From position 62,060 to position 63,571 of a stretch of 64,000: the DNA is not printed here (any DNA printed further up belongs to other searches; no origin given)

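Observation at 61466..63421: HydS-type sensory [FeFe]-hydrogenase domain fused directly to a histidine-kinase transmitter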

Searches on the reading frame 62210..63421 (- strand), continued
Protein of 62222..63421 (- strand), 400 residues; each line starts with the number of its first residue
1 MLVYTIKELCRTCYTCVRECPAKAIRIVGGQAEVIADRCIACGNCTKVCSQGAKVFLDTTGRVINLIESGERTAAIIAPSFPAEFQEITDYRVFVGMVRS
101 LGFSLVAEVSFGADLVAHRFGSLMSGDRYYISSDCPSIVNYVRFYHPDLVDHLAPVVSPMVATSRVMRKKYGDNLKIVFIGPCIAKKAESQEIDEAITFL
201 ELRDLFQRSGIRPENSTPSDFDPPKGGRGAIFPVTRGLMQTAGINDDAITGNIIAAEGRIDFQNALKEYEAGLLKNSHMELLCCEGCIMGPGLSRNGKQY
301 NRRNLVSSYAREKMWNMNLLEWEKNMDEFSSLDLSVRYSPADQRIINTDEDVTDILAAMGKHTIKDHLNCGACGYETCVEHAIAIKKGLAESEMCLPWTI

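Call 55: search_protein_families(library=pfam, proteins=[L068:18011-19444:+, L068:12456-13946:+, L068:13968-14339:+, L068:14835-16043:+, L068:16000-17952:+, L054:17806-19167:+, L044:4115-6037:+, L027:352-987:+, L049:4420-7692:+], max_evalue=0.00001)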
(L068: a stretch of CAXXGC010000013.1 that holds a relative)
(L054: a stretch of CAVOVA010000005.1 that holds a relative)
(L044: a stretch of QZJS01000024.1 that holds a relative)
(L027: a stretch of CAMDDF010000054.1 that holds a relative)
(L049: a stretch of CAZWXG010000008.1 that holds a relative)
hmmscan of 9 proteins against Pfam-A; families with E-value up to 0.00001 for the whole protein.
L068:18011-19444:+ (477 aa): 1 family
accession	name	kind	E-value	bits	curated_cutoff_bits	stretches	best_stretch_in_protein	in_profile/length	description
PF02518.31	HATPase_c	-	2.9e-23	82.8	26.4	1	341-458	1-110/111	Histidine kinase-, DNA gyrase B-, and HSP90-like ATPase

L068:12456-13946:+ (496 aa): 5 families
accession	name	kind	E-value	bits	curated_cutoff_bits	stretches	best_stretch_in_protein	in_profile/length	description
PF02518.31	HATPase_c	-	9.1e-30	103.8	26.4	1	384-494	1-109/111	Histidine kinase-, DNA gyrase B-, and HSP90-like ATPase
PF00072.30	Response_reg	-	2.5e-27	95.7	30.2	1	12-121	1-110/111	Response regulator receiver domain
PF00512.31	HisKA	-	1e-15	58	26.9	1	271-336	2-64/66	His Kinase A (phospho-acceptor) domain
PF14501.12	HATPase_c_5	-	7.6e-07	29.4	22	1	387-482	4-92/102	GHKL domain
PF13426.13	PAS_9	-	4.7e-06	27.2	27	0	164-263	2-103/103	PAS domain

L068:13968-14339:+ (123 aa): 1 family
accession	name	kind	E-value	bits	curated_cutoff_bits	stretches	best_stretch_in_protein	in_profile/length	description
PF00072.30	Response_reg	-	2.9e-20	72.9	30.2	1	4-116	1-110/111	Response regulator receiver domain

L068:14835-16043:+ (402 aa): 2 families
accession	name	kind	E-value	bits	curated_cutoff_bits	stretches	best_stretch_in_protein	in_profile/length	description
PF01512.22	Complex1_51K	-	3.2e-41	141.1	31.2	1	38-210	1-149/150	Nuo51 FMN-binding domain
PF10589.14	NADH_4Fe-4S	-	3.7e-25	88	23.5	1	311-391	2-82/85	NADH-ubiquinone oxidoreductase-F iron-sulfur binding region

L068:16000-17952:+ (650 aa): 8 families
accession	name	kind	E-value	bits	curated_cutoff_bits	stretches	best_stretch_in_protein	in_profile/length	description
PF02906.19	Fe_hyd_lg_C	-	9e-89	297.8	22.1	1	263-581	1-245/245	Iron only hydrogenase large subunit, C-terminal domain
PF02256.22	Fe_hyd_SSU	-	1.2e-24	86.5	24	1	589-645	1-56/56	Iron hydrogenase small subunit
PF13510.11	Fer2_4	-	6.6e-20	71.4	22.8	1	41-116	3-81/82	2Fe-2S iron-sulfur cluster binding domain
PF10588.14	NADH-G_4Fe-4S_3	-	2.6e-15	56.1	27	1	123-160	1-38/40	NADH-ubiquinone oxidoreductase-G iron-sulfur binding region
PF22117.2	Fer4_Nqo3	-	7.7e-10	39.3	27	1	182-245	6-66/67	NADH-quinone oxidoreductase subunit 3, ferredoxin-like domain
PF12838.12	Fer4_7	-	2.7e-07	31.4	27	1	186-244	1-52/52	4Fe-4S dicluster domain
PF00111.32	Fer2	-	3.4e-07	30.5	21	1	45-93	2-48/77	2Fe-2S iron-sulfur cluster binding domain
PF13187.11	Fer4_9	-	2e-06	28.2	27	1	186-244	1-51/52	4Fe-4S dicluster domain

L054:17806-19167:+ (453 aa): 4 families
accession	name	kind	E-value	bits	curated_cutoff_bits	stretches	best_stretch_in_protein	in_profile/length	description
PF02518.31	HATPase_c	-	3.1e-23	82.8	26.4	1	323-438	2-110/111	Histidine kinase-, DNA gyrase B-, and HSP90-like ATPase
PF13185.12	GAF_2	-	5.2e-11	43.4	28.6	1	47-191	3-136/136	GAF domain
PF01590.32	GAF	-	8.2e-10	39.8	22.4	1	48-190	2-133/133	GAF domain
PF00512.31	HisKA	-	8.6e-10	39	26.9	1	207-273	3-66/66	His Kinase A (phospho-acceptor) domain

L044:4115-6037:+ (640 aa): 5 families
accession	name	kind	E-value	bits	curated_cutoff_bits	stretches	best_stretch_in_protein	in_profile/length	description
PF02518.31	HATPase_c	-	8.3e-33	113.6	26.4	1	522-632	2-109/111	Histidine kinase-, DNA gyrase B-, and HSP90-like ATPase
PF13185.12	GAF_2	-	9.7e-14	52.2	28.6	1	256-393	4-136/136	GAF domain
PF00512.31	HisKA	-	2.4e-12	47.1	26.9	1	408-472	2-63/66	His Kinase A (phospho-acceptor) domain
PF01590.32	GAF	-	9.5e-12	46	22.4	1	256-392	2-133/133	GAF domain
PF13492.12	GAF_3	-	1.5e-10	42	27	1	256-394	2-129/129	GAF domain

L027:352-987:+ (211 aa): 3 families
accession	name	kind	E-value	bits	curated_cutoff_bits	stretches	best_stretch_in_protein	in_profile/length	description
PF02629.25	CoA_binding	-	9.7e-20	71.6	22.3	1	81-176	4-97/97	CoA binding domain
PF06971.19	Put_DNA-bind_N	-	5.8e-15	55.6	27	1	4-49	3-48/49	Putative DNA-binding protein N-terminus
PF01408.29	GFO_IDH_MocA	-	6.6e-08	33.7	24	1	83-168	3-88/120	Oxidoreductase family, NAD-binding Rossmann fold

L049:4420-7692:+ (1090 aa): 9 families
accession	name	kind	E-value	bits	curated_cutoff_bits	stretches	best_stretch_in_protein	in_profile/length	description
PF01512.22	Complex1_51K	-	5.1e-45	153.5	31.2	1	222-392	2-149/150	Nuo51 FMN-binding domain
PF10589.14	NADH_4Fe-4S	-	1.1e-31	108.9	23.5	1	503-596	1-85/85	NADH-ubiquinone oxidoreductase-F iron-sulfur binding region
PF07992.20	Pyr_redox_2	-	1.2e-22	81.2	26.1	1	706-1001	2-291/291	Pyridine nucleotide-disulphide oxidoreductase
PF14691.11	Fer4_20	-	6e-22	78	25.8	1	601-689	23-108/113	Dihydroprymidine dehydrogenase domain II, 4Fe-4S cluster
PF13738.12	Pyr_redox_3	-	1.3e-09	38.1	30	0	793-871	127-198/305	Pyridine nucleotide-disulphide oxidoreductase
PF10531.15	SLBB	-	3.2e-08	33.7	27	1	415-464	1-53/55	SLBB domain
PF13450.12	NAD_binding_8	-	1.1e-07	32.5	21.9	1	709-742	1-34/68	NAD(P)-binding Rossmann-like domain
PF12831.13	FAD_oxidored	-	1.7e-06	28.1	27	1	707-746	2-41/416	FAD dependent oxidoreductase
PF00070.33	Pyr_redox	-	3.5e-06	27.9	22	0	706-739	1-34/82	Pyridine nucleotide-disulphide oxidoreductase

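Call 66: search_protein_families(library=ncbifam, proteins=[L010:3141-5024:-], max_evalue=0.000001)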
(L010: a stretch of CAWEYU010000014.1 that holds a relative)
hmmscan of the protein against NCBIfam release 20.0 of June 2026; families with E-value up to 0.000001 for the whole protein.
L010:3141-5024:- (627 aa): 14 families
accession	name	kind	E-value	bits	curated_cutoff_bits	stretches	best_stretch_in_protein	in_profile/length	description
TIGR04105.1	FeFe_hydrog_B1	subfamily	1.3e-42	146.1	450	1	19-311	164-460/462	monomeric [FeFe] hydrogenase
TIGR02512.1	FeFe_hydrog_A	subfamily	7.4e-27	94.2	405.95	1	8-242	2-271/375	[FeFe] hydrogenase, group A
NF040763.1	FeFe_hydrog_A6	exception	1.1e-21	76.9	765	1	44-243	188-410/571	NADH-dependent [FeFe] hydrogenase, group A6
NF040762.1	Hydr_FeFe_Clost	exception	2.9e-15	55.9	900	1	28-257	171-426/572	ferredoxin hydrogenase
TIGR01944.1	rnfB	subfamily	3.7e-13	49.5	68.7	1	5-73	105-172/190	RnfABCDGE type electron transport complex subunit B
NF003475.0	PRK05113.1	equivalog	1.4e-10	41.4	203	1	5-71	105-170/190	electron transport complex subunit RsxB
NF006446.0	PRK08764.1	equivalog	1.7e-09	37.7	220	0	7-63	80-135/139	Rnf electron transport complex subunit RnfB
NF005415.0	PRK06991.1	equivalog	7.9e-09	35.6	281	0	5-62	77-133/284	electron transport complex subunit RsxB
NF041836.1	rnfB_Methano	equivalog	1.1e-07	31.6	445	0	15-78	143-205/265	Rnf electron transport complex subunit RnfB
NF005505.0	PRK07118.1-4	equivalog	2e-07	30.7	378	0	15-80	143-207/265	Fe-S cluster domain-containing protein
NF041782.1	mnquin_red_QrcC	equivalog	6e-07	29.4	400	0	14-64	67-119/239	menaquinone reductase iron-sulfur cluster-binding subunit QrcC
NF045490.1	FdxA_Protbact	equivalog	7.3e-07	29.4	135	0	10-101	5-95/104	ferredoxin FdxA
NF004541.0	PRK05888.2-2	equivalog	9.3e-07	28.8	217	0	11-63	59-113/168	NADH-quinone oxidoreductase subunit NuoI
NF043039.1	HgcAB_like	equivalog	9.8e-07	28.7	285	1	8-61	295-349/350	HgcAB-like fusion protein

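Call 71: search_solved_structures(query=A1, max_evalue=1e-10, show_alignments=4)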
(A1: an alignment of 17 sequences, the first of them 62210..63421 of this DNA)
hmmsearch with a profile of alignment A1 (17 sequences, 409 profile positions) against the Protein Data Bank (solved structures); distinct sequences matched with E-value up to 1e-10: 48.
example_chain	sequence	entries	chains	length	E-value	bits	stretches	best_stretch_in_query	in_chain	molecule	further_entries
8a6t_A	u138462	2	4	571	1.3e-44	156.3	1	38-252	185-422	Electron bifurcating hydrogenase subunit HydA1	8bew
7p5h_A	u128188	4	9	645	1.2e-42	149.8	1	37-250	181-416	Fe-hydrogenase, subunit alpha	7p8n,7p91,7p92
7qv7_D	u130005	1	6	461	1.3e-42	149.7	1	67-252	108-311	Hydrogen dependent carbon dioxide reductase subunit HydA2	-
6glz_A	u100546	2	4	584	1.7e-37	132.8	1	40-253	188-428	Iron hydrogenase 1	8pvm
6gly_A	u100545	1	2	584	1.8e-37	132.8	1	40-253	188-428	Iron hydrogenase 1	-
6gm4_A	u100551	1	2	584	2.8e-37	132.1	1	40-253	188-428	Iron hydrogenase 1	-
7qhf_A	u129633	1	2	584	5.5e-37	131.2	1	40-253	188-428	Iron hydrogenase 1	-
1c4a_A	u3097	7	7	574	5.8e-37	131.1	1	40-252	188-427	PROTEIN (FE-ONLY HYDROGENASE) | PROTEIN (PERIPLASMIC HYDROGENASE 1) | Iron hydrogenase 1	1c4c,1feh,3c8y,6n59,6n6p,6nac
6yf4_A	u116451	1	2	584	6.1e-37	131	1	40-253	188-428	Iron hydrogenase 1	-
6gm0_A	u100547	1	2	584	6.3e-37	131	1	40-253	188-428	Iron hydrogenase 1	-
5la3_A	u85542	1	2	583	6.4e-37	131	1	40-253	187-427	Iron hydrogenase 1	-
4xdd_A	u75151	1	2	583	6.4e-37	130.9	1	40-253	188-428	Iron hydrogenase 1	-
4xdc_A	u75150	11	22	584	6.5e-37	130.9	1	40-253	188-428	Iron hydrogenase 1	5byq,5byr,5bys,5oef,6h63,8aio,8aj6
6gm8_A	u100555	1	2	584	6.6e-37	130.9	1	40-253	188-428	Iron hydrogenase 1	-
6gm1_A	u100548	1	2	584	6.9e-37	130.8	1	40-253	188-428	Iron hydrogenase 1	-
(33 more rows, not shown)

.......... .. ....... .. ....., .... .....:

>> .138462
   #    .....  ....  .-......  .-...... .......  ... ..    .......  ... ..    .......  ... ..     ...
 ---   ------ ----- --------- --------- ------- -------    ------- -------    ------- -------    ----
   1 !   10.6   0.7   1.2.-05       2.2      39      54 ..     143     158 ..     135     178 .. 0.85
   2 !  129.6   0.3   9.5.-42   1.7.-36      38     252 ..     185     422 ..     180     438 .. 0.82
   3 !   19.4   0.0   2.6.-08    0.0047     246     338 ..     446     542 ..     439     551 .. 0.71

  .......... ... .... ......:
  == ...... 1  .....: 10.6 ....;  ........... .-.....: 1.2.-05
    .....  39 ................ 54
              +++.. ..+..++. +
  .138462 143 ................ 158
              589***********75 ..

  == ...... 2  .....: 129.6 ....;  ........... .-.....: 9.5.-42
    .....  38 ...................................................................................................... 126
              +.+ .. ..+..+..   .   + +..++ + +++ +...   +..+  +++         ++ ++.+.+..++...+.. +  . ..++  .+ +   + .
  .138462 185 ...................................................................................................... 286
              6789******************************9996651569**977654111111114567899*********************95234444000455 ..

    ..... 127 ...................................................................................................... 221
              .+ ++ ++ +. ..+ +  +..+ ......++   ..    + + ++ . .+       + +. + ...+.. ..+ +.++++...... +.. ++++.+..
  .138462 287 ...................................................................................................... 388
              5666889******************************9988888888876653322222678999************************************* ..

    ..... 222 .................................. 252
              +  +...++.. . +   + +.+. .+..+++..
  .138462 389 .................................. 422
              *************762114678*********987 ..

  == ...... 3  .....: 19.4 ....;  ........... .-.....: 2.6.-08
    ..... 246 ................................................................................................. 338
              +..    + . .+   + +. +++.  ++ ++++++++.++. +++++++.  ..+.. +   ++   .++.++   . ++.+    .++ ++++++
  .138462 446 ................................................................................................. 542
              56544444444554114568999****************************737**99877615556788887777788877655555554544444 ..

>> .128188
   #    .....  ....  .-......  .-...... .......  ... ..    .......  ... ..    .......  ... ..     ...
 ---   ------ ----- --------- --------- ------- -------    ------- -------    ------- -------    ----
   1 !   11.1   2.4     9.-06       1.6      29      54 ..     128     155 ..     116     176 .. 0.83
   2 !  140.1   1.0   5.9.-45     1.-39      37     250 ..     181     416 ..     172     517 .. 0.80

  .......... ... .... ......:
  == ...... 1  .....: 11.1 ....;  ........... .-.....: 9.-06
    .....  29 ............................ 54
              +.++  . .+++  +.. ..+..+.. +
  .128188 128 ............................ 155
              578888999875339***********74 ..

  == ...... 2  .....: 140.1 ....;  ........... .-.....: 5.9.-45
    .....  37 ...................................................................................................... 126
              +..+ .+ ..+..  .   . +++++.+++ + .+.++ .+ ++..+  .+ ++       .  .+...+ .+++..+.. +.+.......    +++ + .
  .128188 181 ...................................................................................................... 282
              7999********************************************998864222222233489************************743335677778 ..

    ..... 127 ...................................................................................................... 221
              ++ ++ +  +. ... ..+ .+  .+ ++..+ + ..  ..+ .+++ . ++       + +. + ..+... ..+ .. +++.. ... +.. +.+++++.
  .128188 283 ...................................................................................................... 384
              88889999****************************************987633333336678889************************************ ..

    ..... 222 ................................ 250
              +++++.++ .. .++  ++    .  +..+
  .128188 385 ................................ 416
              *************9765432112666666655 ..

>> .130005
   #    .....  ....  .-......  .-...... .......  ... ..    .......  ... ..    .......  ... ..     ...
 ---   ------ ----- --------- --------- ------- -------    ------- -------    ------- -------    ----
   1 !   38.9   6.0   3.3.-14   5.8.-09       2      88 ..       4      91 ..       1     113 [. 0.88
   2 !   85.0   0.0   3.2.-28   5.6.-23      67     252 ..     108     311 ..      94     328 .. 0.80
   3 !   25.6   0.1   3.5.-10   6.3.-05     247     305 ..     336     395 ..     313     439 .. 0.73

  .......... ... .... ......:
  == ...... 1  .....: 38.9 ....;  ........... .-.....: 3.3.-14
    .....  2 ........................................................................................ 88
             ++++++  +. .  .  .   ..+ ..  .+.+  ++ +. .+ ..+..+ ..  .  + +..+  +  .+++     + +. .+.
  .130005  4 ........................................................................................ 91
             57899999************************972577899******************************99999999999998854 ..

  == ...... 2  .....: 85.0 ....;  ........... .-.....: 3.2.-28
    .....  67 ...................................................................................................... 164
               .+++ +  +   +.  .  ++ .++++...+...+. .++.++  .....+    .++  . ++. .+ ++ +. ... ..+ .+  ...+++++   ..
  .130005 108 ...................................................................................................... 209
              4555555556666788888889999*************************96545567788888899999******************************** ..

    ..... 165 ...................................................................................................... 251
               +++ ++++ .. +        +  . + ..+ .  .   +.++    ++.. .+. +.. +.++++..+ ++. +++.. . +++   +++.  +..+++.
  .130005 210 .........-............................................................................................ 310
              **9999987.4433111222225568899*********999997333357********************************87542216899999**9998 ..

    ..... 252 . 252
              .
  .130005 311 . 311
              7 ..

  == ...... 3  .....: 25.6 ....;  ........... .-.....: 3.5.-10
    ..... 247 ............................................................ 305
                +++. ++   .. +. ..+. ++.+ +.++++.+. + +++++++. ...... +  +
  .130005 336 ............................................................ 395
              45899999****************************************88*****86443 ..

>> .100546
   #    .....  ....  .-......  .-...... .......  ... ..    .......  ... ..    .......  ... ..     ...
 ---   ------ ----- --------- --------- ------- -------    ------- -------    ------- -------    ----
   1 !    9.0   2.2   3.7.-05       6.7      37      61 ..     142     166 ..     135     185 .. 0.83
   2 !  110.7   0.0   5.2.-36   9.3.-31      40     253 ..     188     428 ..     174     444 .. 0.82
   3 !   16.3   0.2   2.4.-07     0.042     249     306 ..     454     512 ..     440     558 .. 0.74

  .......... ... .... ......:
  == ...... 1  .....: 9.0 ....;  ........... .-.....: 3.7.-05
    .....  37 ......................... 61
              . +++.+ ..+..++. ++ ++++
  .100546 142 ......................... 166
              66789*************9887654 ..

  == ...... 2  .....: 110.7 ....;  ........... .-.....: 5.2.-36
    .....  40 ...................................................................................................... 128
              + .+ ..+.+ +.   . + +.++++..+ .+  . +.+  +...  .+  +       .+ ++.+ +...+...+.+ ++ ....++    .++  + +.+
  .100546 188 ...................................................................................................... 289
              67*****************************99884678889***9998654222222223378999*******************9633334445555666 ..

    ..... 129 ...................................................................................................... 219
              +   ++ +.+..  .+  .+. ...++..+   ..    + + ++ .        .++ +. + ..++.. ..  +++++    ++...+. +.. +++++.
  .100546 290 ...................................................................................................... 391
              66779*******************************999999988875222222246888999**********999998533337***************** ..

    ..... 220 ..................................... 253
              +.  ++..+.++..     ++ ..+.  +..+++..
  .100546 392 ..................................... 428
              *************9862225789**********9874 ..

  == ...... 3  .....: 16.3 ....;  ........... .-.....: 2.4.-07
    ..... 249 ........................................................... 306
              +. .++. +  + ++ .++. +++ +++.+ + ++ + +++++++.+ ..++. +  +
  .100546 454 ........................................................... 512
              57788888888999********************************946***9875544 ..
